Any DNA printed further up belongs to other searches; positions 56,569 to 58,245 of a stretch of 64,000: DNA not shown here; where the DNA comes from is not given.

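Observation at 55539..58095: Pair of glycosyltransferases (GT21 Pgt-like + MGDG-synthase-like) embedded between two pst-phoU operons behind a candidate Pho box: probable phosphate-starvation glycolipid remodelling cassette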

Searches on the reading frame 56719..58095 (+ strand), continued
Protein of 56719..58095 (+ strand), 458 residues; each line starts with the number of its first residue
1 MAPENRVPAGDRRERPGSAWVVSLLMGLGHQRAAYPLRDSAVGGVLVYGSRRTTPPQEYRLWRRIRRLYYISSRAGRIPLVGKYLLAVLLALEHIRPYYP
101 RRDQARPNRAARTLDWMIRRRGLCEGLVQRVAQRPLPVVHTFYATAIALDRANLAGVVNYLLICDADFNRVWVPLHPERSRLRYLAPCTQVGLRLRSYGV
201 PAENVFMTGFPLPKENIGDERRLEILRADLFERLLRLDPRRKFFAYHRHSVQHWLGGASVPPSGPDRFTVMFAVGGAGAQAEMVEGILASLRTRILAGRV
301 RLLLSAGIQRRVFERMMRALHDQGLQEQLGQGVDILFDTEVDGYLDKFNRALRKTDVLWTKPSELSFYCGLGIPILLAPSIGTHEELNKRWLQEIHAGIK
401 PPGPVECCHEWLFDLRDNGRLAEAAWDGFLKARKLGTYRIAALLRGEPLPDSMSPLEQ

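Call 20: find_related_loci(query=A1, collection=genome_contigs, flank=10000)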
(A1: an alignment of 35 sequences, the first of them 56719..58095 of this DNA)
Query A1 (458 aa) in genome_contigs; peptide patterns used: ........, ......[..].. (x = any residue, [..] = any of these).
499 stretches matched a pattern; 459 encode a relative of the query (tblastn E <= 1e-3); the best 80 are kept; 80 distinct loci.
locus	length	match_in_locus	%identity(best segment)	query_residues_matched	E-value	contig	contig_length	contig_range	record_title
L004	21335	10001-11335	65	18-458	0e+0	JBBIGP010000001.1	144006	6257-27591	MAG: Candidatus Aminicenantes bacterium isolate QH2S170213_bin_94 NODE_40_length_144006_cov_12.392182, whole genome shot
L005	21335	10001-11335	64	18-458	0e+0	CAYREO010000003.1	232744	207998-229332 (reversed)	MAG TPA_asm: uncultured Eubacteriales bacterium isolate binchicken_co7_212 genome assembly, contig: NODE_41_length_23274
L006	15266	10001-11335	64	18-458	0e+0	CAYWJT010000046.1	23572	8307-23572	MAG TPA_asm: uncultured Eubacteriales bacterium isolate binchicken_co107_393 genome assembly, contig: NODE_5375_length_2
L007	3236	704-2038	64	18-458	0e+0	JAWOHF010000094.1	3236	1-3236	MAG: Candidatus Aminicenantes bacterium isolate CWP4-2.bin.162 k191_3860241, whole genome shotgun sequence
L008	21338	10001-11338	63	13-458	0e+0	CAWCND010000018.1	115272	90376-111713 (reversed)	MAG: Candidatus Aminicenantes bacterium isolate MFD03726.bin.3.73 genome assembly, contig: contig_54668, whole genome sh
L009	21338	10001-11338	61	13-458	0e+0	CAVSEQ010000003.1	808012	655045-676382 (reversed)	MAG: Candidatus Aminicenantes bacterium isolate MFD01872.bin.1.66 genome assembly, contig: contig_42581, whole genome sh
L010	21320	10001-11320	63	19-458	0e+0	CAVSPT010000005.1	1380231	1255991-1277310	MAG: Candidatus Aminicenantes bacterium isolate MFD01476.bin.1.151 genome assembly, contig: contig_31001, whole genome s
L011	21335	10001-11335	63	18-458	0e+0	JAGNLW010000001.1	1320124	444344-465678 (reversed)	MAG: Candidatus Aminicenantes bacterium isolate Go_SlDig_bin_238 Go_SlDig_2_length_1320124_cov_13.115983, whole genome s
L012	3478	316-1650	63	18-458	0e+0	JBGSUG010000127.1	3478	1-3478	MAG: Candidatus Aminicenantales bacterium isolate JTS-AC427 k141_697022, whole genome shotgun sequence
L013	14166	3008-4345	61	13-458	0e+0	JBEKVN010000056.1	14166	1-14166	MAG: Candidatus Aminicenantales bacterium isolate SPRUCE 605 SPRUCE_605_56, whole genome shotgun sequence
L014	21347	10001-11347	60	9-458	0e+0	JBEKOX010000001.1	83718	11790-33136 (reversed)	MAG: Chitinispirillaceae bacterium isolate SPRUCE 450 SPRUCE_450_1, whole genome shotgun sequence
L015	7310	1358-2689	63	19-458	0e+0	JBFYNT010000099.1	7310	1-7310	MAG: Candidatus Aminicenantes bacterium isolate PPR_0099 PPR_0099.fa_k121_501621, whole genome shotgun sequence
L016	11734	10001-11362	59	7-458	0e+0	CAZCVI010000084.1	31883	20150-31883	MAG TPA_asm: uncultured Clostridia bacterium isolate binchicken_co113_160 genome assembly, contig: NODE_1523_length_3188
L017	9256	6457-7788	63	18-457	0e+0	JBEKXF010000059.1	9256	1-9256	MAG: Candidatus Aminicenantales bacterium isolate SPRUCE 645 SPRUCE_645_59, whole genome shotgun sequence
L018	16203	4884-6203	60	19-458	0e+0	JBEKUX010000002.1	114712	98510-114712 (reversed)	MAG: Chitinispirillaceae bacterium isolate SPRUCE 591 SPRUCE_591_2, whole genome shotgun sequence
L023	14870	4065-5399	62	18-458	1e-179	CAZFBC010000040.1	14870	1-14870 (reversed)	MAG TPA_asm: uncultured Eubacteriales bacterium isolate SRP319275_co4_103 genome assembly, contig: NODE_2326_length_1487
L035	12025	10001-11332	63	19-458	2e-168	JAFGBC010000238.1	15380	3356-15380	MAG: Candidatus Aminicenantes bacterium isolate Zod_Metabat.1003 k87_2588626, whole genome shotgun sequence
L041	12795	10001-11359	52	4-458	5e-166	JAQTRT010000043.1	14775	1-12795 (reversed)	MAG: bacterium isolate STB_17 NODE_9775_length_14775_cov_2.923539_Sandtown_B, whole genome shotgun sequence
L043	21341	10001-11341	58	14-458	8e-165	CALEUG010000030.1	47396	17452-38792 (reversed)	MAG: uncultured bacterium isolate R1_Bin_MAXBIN__085_1 genome assembly, contig: c_000003105016, whole genome shotgun seq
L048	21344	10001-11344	53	14-458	5e-160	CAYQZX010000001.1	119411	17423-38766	MAG TPA_asm: uncultured Eubacteriales bacterium isolate SRP231805_co4_123 genome assembly, contig: k141_409112, whole ge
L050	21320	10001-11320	56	21-458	4e-158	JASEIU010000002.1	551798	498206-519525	MAG: Candidatus Saccharicenans sp. isolate Yes71-14 NODE_2_length_551798_cov_70.325838, whole genome shotgun sequence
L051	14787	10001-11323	57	21-458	1e-157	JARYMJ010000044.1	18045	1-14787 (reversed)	MAG: Candidatus Saccharicenans sp. isolate A05DMB-I-29 NODE_1385_length_18045_cov_6.018232, whole genome shotgun sequenc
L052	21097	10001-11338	55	15-458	1e-157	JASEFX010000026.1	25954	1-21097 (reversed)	MAG: Candidatus Saccharicenans sp. isolate Yes49-19 NODE_26_length_25954_cov_4.647515, whole genome shotgun sequence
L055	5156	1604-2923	53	19-458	7e-159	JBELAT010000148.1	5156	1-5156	MAG: Endomicrobiales bacterium isolate SPRUCE 9 SPRUCE_9_148, whole genome shotgun sequence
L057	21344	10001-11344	54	14-458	4e-154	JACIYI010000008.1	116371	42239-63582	MAG: Candidatus Aminicenantes bacterium isolate MAG-74 Aminicenantales_C3_bin33_Scaffold_8, whole genome shotgun sequenc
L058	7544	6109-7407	50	12-444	8e-153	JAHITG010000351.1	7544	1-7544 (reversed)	MAG: Spirochaetes bacterium isolate MM_PC_MetaG.mb.203 MM_PC_MetaG.mb.203_k141_1348658, whole genome shotgun sequence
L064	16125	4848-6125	48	19-444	4e-139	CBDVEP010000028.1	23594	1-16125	MAG TPA_asm: uncultured bacterium isolate SRR22302360_binner13_Refined_21 genome assembly, contig: ERZ25073602.459, whol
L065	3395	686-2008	51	14-455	1e-136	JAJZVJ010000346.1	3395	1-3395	MAG: bacterium isolate SKS5.bin41 NODE_52337_length_3395_cov_1.183599, whole genome shotgun sequence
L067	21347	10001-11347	46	3-458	4e-129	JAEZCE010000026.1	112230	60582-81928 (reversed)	MAG: Bacillota bacterium isolate OH_CBrB_22 k127_103404, whole genome shotgun sequence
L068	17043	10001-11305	47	19-458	8e-129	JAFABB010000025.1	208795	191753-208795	MAG: Bacillota bacterium isolate OH_SBB_108 k127_258940, whole genome shotgun sequence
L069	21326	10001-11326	46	7-458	2e-128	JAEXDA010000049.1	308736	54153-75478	MAG: Bacillota bacterium isolate OH_HBB_134 k127_704770, whole genome shotgun sequence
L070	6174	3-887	63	164-458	2e-127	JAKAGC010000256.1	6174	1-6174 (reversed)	MAG: Acidobacteria bacterium isolate WY2.bin142 NODE_23812_length_6174_cov_1.046139, whole genome shotgun sequence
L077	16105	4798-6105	45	8-445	5e-122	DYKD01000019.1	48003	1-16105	MAG TPA_asm: Brevinema andersonii isolate SulCav_AS07-7_42_24 SulCav_AS07_7_623_length_48003_cov_19_150184, whole genome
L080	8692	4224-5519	47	19-458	9e-122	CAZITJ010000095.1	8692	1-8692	MAG TPA_asm: uncultured Verrucomicrobiota bacterium isolate binchicken_co15_173 genome assembly, contig: NODE_6525_lengt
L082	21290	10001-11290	44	19-456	4e-120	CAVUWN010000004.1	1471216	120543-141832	MAG: uncultured Ignavibacteriaceae bacterium isolate MFD05684.bin.1.58 genome assembly, contig: contig_26564, whole geno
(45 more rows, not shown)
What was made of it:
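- Tried and rejected: The best species representative is 65% identical for ORF2, and the hits are Aminicenantes MAGs (call 20).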

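Call 26: predict_structure(alignment_id=A1)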
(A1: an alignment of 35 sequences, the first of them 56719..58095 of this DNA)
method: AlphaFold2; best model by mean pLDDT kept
length: 458 residues; sequences in the alignment: 35
mean_pLDDT: 85.9   pTM: 0.86
mean pLDDT of the five models: 85.9, 82.4, 82.1, 80.0, 79.1
residues with pLDDT >= 90: 286; 70-90: 107; 50-70: 47; < 50: 18
segments of 3 or more residues with pLDDT < 50: 1-12, 453-458
pLDDT, mean of each block of 10 residues (from residue 1): 35 73 89 94 93 92 85 60 56 57 76 91 94 96 95 95 81 88 91 89 92 92 91 95 94 83 88 82 94 97 95 95 96 95 94 95 81 90 70 87 94 97 95 89 86 44
secondary structure, 60 per line:
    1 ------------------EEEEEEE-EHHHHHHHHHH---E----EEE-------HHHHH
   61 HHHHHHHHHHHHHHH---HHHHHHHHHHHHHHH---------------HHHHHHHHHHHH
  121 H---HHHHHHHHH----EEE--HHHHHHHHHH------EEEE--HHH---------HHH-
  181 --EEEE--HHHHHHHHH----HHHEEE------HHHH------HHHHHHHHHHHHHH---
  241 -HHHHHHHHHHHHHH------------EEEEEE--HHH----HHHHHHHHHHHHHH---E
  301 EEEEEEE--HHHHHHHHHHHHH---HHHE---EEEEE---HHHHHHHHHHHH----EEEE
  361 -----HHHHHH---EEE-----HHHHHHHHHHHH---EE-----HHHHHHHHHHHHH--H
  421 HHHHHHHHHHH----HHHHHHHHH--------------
elements in order: E19-25 H28-37 E46-48 H56-75 H79-93 H109-121 H125-133 E138-140 H143-152 E159-162 E183-186 H189-197 E205-207 H214-217 H224-237 H242-255 E268-273 H283-296 E300-307 H310-322 E333-337 H341-352 E357-360 H366-371 E375-377 H383-394 H405-417 H420-431 H436-444
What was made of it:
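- The AF2 model has pLDDT 85.9 (call 26).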

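Call 27: search_protein_representatives(protein=window:56719-58095:+)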
Query: 458 residues. Proteins with E-value up to 0.001 (for the whole library): 585; up to 1e-10: 432; up to 1e-30: 228. The best 150 are listed.
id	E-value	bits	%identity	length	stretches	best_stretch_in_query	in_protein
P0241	4.2e-152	523.7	53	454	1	17-456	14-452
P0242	4.0e-142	490.8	51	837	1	4-449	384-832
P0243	1.1e-135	469.5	65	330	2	13-236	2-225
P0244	1.5e-124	432.8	46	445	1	17-445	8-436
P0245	3.4e-114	398.7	45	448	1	10-441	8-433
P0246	6.3e-114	397.8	47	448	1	18-457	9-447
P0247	1.2e-109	383.7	42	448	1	15-455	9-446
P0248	1.2e-105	370.5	66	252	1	207-457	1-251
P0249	5.1e-102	358.6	45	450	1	16-446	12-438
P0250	5.6e-100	351.8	42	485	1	16-446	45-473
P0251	1.3e-99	350.7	42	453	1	11-446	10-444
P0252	2.6e-99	349.7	41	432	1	18-445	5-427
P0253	1.2e-97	344.1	42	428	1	19-448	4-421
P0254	2.6e-97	343.1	44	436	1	18-443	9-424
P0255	3.4e-97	342.7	43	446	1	18-444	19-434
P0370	2.3e-51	191.5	41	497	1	126-383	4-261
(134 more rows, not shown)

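Call 29: search_protein_families(library=pfam, proteins=[P0242, P0250, P0370], max_evalue=0.01)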
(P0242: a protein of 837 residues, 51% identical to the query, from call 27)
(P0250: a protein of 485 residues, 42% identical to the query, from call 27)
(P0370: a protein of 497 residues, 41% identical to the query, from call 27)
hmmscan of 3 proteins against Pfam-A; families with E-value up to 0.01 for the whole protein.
P0242 (837 aa): 5 families
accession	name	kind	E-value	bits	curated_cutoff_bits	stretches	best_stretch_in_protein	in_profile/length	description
PF13506.12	Glyco_transf_21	-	3.1e-29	102.1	21.7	1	99-272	1-173/174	Glycosyl transferase family 21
PF22053.2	DUF6938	-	5.1e-14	52.9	27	1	647-778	34-182/236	Domain of unknown function (DUF6938)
PF13641.12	Glyco_tranf_2_3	-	5.4e-13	49.9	27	1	44-272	1-228/230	Glycosyltransferase like family 2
PF13632.12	Glyco_trans_2_3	-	7.7e-08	32.8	27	1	135-320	4-192/198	Glycosyl transferase family group 2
PF00535.33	Glycos_transf_2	-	1.3e-06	28.9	23.3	1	47-173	1-123/168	Glycosyl transferase family 2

P0250 (485 aa): 1 family
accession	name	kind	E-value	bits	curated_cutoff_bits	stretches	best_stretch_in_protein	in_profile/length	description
PF22053.2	DUF6938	-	3.2e-12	47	27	2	288-354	30-96/236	Domain of unknown function (DUF6938)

P0370 (497 aa): 2 families
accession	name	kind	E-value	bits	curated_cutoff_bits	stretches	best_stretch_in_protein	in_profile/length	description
PF22053.2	DUF6938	-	2.2e-08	34.4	27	1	139-195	35-91/236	Domain of unknown function (DUF6938)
PF06925.17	MGDG_synth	-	0.0063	17.1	25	1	33-87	117-168/169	Monogalactosyldiacylglycerol (MGDG) synthase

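Call 31: fold_search(model_id=the predicted structure, library=pdb)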
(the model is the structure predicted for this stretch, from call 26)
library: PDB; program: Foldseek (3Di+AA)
matches with E <= 10: 1133; with E <= 0.001: 81
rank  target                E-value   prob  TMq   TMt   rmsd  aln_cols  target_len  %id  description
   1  5lqd_A                1.6e-07  1.00  0.40  0.41  11.4       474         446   14  Trehalose-6-phosphate synthase, GDP-glucose-dependent OtsA (released 2016-12-07)
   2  8b5s_B                6.6e-07  1.00  0.36  0.44   9.5       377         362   16  Crystal Structure of P. aeruginosa WaaG in complex with UDP-glucose (released 2023-10-04)
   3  8b5q_A                1.4e-06  1.00  0.38  0.45   8.0       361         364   16  Crystal Structure of P. aeruginosa WaaG in complex with UMP (released 2023-10-04)
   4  5lqd_D                1.6e-06  1.00  0.39  0.40  11.5       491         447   15  Trehalose-6-phosphate synthase, GDP-glucose-dependent OtsA (released 2016-12-07)
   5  4x1t                  2.0e-06  1.00  0.42  0.57   7.5       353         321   15  The crystal structure of Arabidopsis thaliana galactolipid synthase MGD1 in complex with UDP (released 2016-02-10)
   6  5lqd_B                2.5e-06  1.00  0.36  0.38  11.6       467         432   16  Trehalose-6-phosphate synthase, GDP-glucose-dependent OtsA (released 2016-12-07)
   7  8b5q_B                2.8e-06  1.00  0.38  0.46   8.3       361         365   15  Crystal Structure of P. aeruginosa WaaG in complex with UMP (released 2023-10-04)
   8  8b5s_A                3.7e-06  1.00  0.38  0.46   8.1       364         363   15  Crystal Structure of P. aeruginosa WaaG in complex with UDP-glucose (released 2023-10-04)
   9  6vlc_B                4.1e-06  1.00  0.41  0.49  13.7       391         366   13  Crystal structure of UDP-GlcNAc 2-epimerase from Neisseria meningitidis bound to UDP-GlcNAc (released 2020-11-11)
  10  4wyi                  5.0e-06  1.00  0.43  0.57   9.7       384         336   14  The crystal structure of Arabidopsis thaliana galactolipid synthase, MGD1 (apo-form) (released 2016-02-17)
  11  5enz_A                5.5e-06  1.00  0.49  0.59  10.4       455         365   12  S. aureus MnaA-UDP co-structure (released 2016-04-27)
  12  5enz_B                5.7e-06  1.00  0.41  0.49   8.1       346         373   13  S. aureus MnaA-UDP co-structure (released 2016-04-27)
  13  3ot5_D                6.0e-06  1.00  0.42  0.50   8.4       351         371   17  2.2 Angstrom Resolution Crystal Structure of putative UDP-N-acetylglucosamine 2-epimerase from Listeria monocytogenes (released 2010-09-22)
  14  3ot5_A                6.3e-06  1.00  0.47  0.56  12.6       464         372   14  2.2 Angstrom Resolution Crystal Structure of putative UDP-N-acetylglucosamine 2-epimerase from Listeria monocytogenes (released 2010-09-22)
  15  3d0r_A                7.0e-06  1.00  0.40  0.46  14.0       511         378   13  Crystal structure of calG3 from Micromonospora echinospora determined in space group P2(1) (released 2008-06-24)
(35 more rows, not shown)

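Call 38: search_protein_families(library=pfam, proteins=[L023:1726-2763:-, L035:7704-8546:+, L017:4230-4700:+, L051:11395-12075:+, L043:12142-12867:+, L052:12823-13815:+, L057:14232-15878:+, L050:6206-7240:+, L048:7330-8541:+, L068:8223-9641:-], max_evalue=0.001)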
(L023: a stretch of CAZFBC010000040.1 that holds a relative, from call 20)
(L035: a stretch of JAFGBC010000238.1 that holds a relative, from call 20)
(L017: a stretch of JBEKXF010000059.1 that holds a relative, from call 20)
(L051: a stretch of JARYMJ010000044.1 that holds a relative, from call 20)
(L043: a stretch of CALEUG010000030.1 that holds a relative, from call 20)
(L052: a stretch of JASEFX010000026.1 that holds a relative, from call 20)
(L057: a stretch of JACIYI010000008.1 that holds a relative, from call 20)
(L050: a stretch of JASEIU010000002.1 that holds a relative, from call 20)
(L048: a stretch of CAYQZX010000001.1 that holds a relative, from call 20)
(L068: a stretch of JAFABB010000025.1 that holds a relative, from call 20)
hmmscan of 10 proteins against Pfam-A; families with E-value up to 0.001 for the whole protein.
L023:1726-2763:- (345 aa): 0 families

L035:7704-8546:+ (280 aa): 0 families

L017:4230-4700:+ (156 aa): 0 families

L051:11395-12075:+ (226 aa): 4 families
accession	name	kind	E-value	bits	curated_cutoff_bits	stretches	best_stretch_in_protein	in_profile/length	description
PF08281.18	Sigma70_r4_2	-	6.1e-18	64.7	25.7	1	160-211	3-54/54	Sigma-70, region 4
PF04542.20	Sigma70_r2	-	6.5e-18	64.7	24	1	63-129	1-69/71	Sigma-70 region 2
PF04545.22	Sigma70_r4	-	3.8e-08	33.2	24.1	1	164-213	1-50/50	Sigma-70, region 4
PF07638.17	Sigma70_ECF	-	4e-08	33.8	21.1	1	43-215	2-183/185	ECF sigma factor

L043:12142-12867:+ (241 aa): 1 family
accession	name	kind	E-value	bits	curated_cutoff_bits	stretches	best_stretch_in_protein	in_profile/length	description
PF13490.11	zf-HC2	-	4e-10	40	22.2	1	3-37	1-35/35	Putative zinc-finger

L052:12823-13815:+ (330 aa): 2 families
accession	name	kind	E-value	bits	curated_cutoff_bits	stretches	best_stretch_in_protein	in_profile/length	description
PF13349.12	DUF4097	-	6.5e-21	75.3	22.9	2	60-246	6-188/247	Toastrack DUF4097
PF09922.15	LiaF-like_C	-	1.3e-05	25.5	29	0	262-288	47-73/114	Cell wall-active antibiotics response LiaF, C-terminal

L057:14232-15878:+ (548 aa): 3 families
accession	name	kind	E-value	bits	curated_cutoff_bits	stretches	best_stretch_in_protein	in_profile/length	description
PF08497.15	Radical_SAM_N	-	7.7e-88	295.1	25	1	7-262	15-289/301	Radical SAM N-terminal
PF04055.27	Radical_SAM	-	1.6e-12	48.3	29.5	1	270-463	1-166/166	Radical SAM superfamily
PF11842.13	DUF3362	-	1.8e-06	28.6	27.6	1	476-520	2-51/151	Domain of unknown function (DUF3362)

L050:6206-7240:+ (344 aa): 4 families
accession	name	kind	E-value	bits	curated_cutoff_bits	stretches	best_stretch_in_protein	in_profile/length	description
PF08282.18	Hydrolase_3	-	8.8e-19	68.7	20.9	2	7-73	1-68/255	haloacid dehalogenase-like hydrolase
PF00702.32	Hydrolase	-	2.8e-08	34.8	26.4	1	15-65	92-142/191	haloacid dehalogenase-like hydrolase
PF12710.13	HAD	-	2.1e-07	32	27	0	223-281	117-189/189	haloacid dehalogenase-like hydrolase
PF05116.19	S6PP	-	1.3e-06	28.6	20.3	0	4-65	2-63/247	Sucrose-6F-phosphate phosphohydrolase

L048:7330-8541:+ (403 aa): 0 families

L068:8223-9641:- (472 aa): 4 families
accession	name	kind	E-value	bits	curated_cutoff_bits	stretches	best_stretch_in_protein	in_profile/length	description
PF00990.26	GGDEF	-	3.9e-39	134.4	23.8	1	308-462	1-161/161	Diguanylate cyclase, GGDEF domain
PF13492.12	GAF_3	-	2.9e-13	50.8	27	1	161-297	1-129/129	GAF domain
PF13185.12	GAF_2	-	3.6e-11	43.9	28.6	1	160-296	2-136/136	GAF domain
PF01590.32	GAF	-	5.3e-09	37.1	22.4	1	161-295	1-133/133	GAF domain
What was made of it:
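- Tried and rejected: They include ECF sigma/anti-sigma, toastrack, YgiQ radical SAM and HAD genes (call 38).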
